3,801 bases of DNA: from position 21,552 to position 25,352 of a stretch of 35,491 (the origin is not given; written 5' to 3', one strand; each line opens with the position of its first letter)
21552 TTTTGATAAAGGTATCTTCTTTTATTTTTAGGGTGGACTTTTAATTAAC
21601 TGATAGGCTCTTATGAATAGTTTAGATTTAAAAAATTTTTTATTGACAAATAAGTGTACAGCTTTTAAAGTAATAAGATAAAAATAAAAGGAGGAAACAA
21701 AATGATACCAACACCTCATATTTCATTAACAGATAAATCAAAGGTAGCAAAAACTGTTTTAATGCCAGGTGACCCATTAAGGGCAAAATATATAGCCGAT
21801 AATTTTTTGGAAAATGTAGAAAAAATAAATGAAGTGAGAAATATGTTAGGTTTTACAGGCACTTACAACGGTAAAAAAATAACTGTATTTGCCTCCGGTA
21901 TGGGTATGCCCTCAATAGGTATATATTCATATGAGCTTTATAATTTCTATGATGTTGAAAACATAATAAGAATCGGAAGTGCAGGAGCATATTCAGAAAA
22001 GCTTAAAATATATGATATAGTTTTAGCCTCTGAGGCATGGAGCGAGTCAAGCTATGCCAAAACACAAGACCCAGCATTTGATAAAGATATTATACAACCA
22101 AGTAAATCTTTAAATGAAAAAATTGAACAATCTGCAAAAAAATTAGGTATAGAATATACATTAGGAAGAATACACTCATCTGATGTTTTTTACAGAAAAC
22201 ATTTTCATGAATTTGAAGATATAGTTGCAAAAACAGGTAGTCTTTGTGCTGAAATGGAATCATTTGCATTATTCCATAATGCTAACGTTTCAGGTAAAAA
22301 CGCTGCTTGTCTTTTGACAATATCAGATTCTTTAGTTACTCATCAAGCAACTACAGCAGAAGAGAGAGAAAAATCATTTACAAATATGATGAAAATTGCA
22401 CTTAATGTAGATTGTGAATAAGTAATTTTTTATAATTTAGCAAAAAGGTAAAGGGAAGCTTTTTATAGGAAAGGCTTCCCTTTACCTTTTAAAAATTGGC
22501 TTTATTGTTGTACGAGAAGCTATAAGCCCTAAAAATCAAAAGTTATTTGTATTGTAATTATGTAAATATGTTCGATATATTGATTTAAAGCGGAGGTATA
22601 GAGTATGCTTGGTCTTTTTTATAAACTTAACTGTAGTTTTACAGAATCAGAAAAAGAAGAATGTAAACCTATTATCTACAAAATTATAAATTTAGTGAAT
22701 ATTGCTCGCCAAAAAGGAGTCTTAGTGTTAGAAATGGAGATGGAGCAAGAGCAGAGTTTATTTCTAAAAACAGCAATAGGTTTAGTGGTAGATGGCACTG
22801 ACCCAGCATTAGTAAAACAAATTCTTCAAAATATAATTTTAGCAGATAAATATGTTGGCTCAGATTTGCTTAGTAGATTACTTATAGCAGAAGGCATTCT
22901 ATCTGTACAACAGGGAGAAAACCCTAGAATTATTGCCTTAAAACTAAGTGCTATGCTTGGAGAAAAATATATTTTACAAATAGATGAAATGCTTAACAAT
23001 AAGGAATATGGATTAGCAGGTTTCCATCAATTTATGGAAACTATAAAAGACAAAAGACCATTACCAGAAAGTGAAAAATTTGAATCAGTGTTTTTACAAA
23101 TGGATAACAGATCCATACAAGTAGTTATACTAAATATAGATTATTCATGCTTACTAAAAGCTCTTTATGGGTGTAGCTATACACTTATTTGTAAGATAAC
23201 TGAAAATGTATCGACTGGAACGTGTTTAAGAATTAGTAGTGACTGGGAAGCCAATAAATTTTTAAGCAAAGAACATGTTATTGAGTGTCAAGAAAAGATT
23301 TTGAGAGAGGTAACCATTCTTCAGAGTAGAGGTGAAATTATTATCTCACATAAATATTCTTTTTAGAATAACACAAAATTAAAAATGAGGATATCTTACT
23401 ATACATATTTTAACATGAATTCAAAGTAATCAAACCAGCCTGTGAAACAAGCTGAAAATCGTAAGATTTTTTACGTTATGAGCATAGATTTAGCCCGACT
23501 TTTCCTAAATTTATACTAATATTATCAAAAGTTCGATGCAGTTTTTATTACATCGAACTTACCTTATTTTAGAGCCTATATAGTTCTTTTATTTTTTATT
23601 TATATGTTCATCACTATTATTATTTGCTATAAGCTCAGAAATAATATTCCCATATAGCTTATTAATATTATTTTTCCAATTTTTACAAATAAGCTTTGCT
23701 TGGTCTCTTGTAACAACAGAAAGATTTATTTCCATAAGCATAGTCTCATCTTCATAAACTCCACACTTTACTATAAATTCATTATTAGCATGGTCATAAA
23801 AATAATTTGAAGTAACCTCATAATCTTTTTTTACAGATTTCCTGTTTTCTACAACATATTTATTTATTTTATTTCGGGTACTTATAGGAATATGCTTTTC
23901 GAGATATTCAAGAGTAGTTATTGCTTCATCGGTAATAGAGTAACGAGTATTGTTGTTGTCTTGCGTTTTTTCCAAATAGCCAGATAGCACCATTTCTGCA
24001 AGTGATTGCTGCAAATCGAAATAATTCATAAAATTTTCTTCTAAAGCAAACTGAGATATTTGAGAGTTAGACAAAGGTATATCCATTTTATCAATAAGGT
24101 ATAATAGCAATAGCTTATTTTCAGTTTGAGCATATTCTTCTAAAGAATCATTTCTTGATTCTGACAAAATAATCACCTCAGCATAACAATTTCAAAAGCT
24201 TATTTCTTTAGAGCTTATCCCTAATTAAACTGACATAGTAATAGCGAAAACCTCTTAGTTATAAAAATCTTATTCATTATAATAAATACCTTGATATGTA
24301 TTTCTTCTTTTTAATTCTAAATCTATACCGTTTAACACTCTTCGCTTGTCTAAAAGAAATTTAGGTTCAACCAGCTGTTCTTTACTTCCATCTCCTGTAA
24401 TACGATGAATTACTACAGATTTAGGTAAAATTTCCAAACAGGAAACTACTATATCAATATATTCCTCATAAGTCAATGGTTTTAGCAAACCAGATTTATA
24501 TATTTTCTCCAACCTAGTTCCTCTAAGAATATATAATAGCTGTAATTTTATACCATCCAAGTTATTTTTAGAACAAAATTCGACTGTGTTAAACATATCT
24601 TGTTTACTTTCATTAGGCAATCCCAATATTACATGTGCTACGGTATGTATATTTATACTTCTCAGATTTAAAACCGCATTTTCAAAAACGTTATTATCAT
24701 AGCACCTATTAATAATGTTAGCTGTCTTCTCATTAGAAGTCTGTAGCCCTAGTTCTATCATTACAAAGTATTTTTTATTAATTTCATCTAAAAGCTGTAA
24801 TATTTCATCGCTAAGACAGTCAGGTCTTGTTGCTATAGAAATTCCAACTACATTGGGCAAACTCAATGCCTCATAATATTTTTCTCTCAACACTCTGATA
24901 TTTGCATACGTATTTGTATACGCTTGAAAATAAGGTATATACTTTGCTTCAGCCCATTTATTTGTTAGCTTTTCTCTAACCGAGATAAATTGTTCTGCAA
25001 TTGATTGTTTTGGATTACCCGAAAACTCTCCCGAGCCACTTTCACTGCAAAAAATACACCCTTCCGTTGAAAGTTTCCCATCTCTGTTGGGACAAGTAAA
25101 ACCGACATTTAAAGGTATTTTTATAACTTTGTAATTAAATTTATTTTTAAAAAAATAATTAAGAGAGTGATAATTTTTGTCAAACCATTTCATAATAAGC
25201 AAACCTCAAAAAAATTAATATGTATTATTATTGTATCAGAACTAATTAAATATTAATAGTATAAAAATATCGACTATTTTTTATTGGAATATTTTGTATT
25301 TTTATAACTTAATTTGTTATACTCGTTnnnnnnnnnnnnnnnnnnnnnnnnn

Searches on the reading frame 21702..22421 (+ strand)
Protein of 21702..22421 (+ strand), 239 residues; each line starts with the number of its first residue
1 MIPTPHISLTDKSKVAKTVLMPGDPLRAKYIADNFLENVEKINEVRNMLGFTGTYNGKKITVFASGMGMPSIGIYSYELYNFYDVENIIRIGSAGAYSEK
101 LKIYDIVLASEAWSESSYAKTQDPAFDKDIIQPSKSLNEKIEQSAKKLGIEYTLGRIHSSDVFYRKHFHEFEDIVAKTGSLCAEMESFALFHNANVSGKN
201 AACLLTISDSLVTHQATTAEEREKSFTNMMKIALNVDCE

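Call 39: search_protein_families(library=pfam, proteins=[window:21702-22421:+])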
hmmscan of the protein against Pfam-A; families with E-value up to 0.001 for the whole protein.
window:21702-22421:+ (239 aa): 1 family
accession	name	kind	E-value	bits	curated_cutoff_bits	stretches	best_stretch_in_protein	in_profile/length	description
PF01048.26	PNP_UDP_1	-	1.1e-34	120.3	25.1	1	18-227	2-218/233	Phosphorylase superfamily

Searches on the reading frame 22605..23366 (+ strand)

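Call 39: search_protein_families(library=pfam, proteins=[window:22605-23366:+])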
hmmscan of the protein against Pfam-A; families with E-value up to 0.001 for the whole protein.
window:22605-23366:+ (253 aa): 1 family
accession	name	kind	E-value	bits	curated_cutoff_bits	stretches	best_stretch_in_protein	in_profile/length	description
PF01706.21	FliG_C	-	3.5e-10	40.5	23.3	1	158-247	20-108/108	FliG C-terminal domain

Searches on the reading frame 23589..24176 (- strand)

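Call 39: search_protein_families(library=pfam, proteins=[window:23589-24176:-])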
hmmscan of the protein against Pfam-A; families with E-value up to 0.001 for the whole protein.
window:23589-24176:- (195 aa): 1 family
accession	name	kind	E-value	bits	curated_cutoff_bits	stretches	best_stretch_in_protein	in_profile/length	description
PF14277.12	DUF4364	-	5.1e-49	166.6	26.9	1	20-182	1-162/162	Domain of unknown function (DUF4364)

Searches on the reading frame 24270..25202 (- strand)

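Call 39: search_protein_families(library=pfam, proteins=[window:24270-25202:-])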
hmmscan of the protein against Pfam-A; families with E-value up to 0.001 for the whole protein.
window:24270-25202:- (310 aa): 2 families
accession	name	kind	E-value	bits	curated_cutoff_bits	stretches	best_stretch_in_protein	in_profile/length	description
PF16199.10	Radical_SAM_C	-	1.8e-26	92.4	31.9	1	216-299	2-85/85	Radical_SAM C-terminal domain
PF04055.27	Radical_SAM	-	8.4e-14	52.5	29.5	1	47-210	9-166/166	Radical SAM superfamily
